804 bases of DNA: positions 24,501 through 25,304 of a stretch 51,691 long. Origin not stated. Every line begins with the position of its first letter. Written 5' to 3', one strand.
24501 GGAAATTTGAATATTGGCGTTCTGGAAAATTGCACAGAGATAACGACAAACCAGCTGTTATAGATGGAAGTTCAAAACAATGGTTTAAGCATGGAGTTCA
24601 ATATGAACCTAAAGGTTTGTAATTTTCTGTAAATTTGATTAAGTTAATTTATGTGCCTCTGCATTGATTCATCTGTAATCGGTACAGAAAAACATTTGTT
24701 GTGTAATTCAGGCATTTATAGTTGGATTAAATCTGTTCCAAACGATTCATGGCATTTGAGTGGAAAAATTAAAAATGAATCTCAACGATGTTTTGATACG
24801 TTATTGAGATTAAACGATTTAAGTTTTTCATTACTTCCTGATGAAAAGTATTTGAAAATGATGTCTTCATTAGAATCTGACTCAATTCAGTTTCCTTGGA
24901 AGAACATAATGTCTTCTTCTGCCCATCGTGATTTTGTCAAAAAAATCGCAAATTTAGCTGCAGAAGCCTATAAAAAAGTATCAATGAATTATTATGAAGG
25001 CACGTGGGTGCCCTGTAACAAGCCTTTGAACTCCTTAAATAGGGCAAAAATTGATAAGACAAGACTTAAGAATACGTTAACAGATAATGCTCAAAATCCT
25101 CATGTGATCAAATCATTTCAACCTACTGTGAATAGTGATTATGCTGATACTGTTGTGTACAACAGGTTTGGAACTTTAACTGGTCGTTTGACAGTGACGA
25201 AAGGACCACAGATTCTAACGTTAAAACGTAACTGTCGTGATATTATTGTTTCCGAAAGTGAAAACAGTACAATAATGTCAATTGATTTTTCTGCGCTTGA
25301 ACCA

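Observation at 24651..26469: Exonuclease-less, stand-alone family-A polymerase catalytic domain, followed by an HD hydrolase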

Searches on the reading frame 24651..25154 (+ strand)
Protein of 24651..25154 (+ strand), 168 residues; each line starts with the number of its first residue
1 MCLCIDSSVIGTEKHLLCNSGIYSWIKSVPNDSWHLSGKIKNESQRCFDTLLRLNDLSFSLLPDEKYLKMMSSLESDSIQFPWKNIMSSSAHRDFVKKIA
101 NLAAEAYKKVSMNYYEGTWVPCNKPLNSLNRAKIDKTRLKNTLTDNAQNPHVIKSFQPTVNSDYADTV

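Call 39: search_solved_structures(query=A3, max_evalue=10, show_alignments=3)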
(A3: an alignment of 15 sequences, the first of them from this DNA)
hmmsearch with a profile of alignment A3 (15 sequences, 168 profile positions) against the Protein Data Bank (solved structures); distinct sequences matched with E-value up to 10: 3.
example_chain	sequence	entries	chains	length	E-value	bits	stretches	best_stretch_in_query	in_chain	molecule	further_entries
5l8i_A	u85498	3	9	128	0.23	14.5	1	37-86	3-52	Gastrotropin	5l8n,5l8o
1o1u_A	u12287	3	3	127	0.27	14.2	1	37-86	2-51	Gastrotropin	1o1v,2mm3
4oii_A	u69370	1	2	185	0.8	12.7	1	6-48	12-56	NON-STRUCTURAL PROTEIN NS1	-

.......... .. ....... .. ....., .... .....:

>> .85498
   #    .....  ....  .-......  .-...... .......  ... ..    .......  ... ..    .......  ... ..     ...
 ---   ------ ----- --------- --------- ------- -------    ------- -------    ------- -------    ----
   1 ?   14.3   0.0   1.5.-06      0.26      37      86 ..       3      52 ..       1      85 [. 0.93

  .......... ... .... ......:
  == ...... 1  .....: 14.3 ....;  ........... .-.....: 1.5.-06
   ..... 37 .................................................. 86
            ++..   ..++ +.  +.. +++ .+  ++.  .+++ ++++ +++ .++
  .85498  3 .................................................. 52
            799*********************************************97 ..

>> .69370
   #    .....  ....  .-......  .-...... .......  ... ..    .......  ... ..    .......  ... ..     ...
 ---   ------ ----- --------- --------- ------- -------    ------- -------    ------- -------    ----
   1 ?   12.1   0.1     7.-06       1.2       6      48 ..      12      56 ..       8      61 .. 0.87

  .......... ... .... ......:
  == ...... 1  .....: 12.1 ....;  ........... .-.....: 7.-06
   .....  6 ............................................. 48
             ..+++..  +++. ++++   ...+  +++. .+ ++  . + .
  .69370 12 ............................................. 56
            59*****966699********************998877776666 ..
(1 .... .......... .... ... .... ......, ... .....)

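Call 40: search_protein_families(library=pfam, alignment_id=A3, max_evalue=10)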
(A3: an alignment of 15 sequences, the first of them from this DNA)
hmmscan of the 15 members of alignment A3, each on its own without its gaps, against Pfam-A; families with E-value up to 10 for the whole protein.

A. member 1, seq(168 aa): 1 family
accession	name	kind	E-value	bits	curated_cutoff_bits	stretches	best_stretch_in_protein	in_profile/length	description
PF14651.12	Lipocalin_7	-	0.2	12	25.4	1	36-89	3-56/128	Lipocalin / cytosolic fatty-acid binding protein family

B. families by the number of members that match (of 15 scanned): 4 families
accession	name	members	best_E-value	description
PF08488.16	WAK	1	0.076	Wall-associated kinase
PF17418.7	SdpA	1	0.11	Sporulation delaying protein SdpA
PF16854.11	VPS53_C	1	0.19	Vacuolar protein sorting-associated protein 53 C-terminus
PF14651.12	Lipocalin_7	1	0.2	Lipocalin / cytosolic fatty-acid binding protein family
